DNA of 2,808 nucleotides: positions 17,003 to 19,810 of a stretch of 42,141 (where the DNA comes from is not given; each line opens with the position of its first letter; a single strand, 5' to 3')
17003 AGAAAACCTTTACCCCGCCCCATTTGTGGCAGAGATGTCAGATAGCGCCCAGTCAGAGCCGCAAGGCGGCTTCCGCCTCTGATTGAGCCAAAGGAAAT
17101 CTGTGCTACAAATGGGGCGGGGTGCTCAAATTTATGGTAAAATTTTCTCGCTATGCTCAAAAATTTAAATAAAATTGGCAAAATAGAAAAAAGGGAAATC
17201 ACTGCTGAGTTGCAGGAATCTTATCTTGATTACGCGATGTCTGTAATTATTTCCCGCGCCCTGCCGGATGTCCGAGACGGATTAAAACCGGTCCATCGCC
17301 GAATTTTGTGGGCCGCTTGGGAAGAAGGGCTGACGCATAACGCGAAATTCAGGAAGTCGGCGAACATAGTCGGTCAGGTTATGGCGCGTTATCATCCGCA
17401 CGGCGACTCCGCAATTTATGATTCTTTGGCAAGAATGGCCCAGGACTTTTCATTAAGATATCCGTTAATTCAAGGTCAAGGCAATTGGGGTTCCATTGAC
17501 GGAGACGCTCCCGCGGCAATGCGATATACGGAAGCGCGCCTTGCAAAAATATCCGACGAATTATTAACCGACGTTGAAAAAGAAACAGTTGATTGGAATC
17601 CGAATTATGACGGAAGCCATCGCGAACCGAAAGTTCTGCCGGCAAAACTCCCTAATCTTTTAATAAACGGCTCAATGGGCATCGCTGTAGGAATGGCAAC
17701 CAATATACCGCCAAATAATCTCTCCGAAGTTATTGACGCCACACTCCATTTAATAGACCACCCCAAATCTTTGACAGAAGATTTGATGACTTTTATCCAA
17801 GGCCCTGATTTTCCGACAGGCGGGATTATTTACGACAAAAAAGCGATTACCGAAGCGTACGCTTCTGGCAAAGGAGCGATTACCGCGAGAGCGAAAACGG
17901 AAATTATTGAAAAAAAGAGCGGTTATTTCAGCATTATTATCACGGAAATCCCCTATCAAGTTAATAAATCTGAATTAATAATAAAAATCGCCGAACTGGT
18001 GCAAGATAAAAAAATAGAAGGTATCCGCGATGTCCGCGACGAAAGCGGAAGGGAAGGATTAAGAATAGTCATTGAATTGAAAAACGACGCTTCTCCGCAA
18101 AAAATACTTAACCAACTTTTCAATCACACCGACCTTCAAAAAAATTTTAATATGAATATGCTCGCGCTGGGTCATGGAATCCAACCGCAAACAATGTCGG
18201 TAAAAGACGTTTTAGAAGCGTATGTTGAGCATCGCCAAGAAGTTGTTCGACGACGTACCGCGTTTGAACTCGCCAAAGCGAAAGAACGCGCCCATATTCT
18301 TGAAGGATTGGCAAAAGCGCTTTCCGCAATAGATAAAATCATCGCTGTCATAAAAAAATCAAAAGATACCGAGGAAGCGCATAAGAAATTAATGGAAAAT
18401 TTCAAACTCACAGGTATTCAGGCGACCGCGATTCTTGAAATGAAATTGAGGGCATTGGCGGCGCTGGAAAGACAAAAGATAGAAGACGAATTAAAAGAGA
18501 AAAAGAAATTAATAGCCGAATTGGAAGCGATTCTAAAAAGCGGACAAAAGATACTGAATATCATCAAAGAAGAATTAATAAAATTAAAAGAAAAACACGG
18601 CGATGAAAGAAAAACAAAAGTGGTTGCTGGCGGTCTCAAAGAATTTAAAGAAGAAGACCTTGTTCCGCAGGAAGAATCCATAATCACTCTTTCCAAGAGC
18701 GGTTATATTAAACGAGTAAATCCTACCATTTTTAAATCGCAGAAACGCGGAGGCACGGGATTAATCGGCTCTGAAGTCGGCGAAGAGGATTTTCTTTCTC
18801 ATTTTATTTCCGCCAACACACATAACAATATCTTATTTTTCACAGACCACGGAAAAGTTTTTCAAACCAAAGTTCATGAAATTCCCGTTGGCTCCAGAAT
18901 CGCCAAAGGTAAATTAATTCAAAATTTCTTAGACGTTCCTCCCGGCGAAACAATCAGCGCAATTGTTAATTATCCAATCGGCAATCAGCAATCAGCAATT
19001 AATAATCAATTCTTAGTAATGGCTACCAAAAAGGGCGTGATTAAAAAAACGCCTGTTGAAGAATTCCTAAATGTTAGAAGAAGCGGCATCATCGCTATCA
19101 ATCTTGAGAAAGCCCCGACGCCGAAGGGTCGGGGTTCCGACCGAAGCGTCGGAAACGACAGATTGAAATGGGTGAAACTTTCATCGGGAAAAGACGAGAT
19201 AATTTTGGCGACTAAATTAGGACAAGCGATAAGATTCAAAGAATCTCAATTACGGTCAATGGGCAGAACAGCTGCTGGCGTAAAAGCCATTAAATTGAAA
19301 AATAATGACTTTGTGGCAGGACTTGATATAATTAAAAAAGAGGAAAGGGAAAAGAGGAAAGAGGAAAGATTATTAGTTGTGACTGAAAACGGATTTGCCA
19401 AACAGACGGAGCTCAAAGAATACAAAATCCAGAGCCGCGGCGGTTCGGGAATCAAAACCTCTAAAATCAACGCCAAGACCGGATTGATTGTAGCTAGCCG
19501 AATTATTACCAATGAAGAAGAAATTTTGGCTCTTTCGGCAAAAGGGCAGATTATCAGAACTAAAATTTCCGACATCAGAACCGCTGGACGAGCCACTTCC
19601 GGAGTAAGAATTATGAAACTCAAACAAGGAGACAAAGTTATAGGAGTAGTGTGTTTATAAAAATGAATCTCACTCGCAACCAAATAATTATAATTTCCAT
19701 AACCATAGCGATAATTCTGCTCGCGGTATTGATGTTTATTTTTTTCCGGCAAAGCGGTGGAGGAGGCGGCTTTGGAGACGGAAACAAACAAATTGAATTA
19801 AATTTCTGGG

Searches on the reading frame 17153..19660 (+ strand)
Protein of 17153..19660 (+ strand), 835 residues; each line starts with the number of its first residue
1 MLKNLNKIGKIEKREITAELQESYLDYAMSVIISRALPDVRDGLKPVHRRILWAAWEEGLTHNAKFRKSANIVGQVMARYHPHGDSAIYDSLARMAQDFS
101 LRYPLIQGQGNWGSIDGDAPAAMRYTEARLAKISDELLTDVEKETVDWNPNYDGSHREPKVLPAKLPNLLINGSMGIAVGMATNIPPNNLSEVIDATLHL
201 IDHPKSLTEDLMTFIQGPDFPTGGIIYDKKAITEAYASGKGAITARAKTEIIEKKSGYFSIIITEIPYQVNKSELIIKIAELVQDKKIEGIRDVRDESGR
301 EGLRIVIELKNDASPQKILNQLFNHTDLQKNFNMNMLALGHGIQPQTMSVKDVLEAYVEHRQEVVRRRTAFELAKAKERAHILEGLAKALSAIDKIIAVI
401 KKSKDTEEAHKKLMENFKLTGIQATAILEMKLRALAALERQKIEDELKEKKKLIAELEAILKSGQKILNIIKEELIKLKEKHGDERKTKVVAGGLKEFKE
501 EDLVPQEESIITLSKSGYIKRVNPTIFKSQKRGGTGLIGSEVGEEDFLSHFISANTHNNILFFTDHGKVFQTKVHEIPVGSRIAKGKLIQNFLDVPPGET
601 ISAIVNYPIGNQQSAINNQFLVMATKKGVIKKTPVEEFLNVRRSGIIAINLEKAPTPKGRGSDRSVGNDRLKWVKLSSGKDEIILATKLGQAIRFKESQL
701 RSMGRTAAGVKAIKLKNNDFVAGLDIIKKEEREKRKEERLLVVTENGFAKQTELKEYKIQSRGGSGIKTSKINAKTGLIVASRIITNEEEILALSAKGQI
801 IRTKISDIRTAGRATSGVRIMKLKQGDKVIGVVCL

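Call 8: search_protein_families(library=pfam, proteins=[window:17153-19660:+], max_evalue=0.001)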
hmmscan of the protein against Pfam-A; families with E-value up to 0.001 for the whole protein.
window:17153-19660:+ (835 aa): 2 families
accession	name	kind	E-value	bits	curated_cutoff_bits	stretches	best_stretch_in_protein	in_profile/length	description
PF00521.26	DNA_topoisoIV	-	6.4e-165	549.6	31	1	35-475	1-431/432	DNA gyrase/topoisomerase IV, subunit A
PF03989.18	DNA_gyraseA_C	-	2.9e-65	215.9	27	6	681-727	1-47/48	DNA gyrase C-terminal domain, beta-propeller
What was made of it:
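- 17153..19660 (+): gyrA, first gene of the tightly packed gyrA-SBP-pilin gene string (context). DNA_topoisoIV plus DNA_gyraseA_C domains (call 8).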
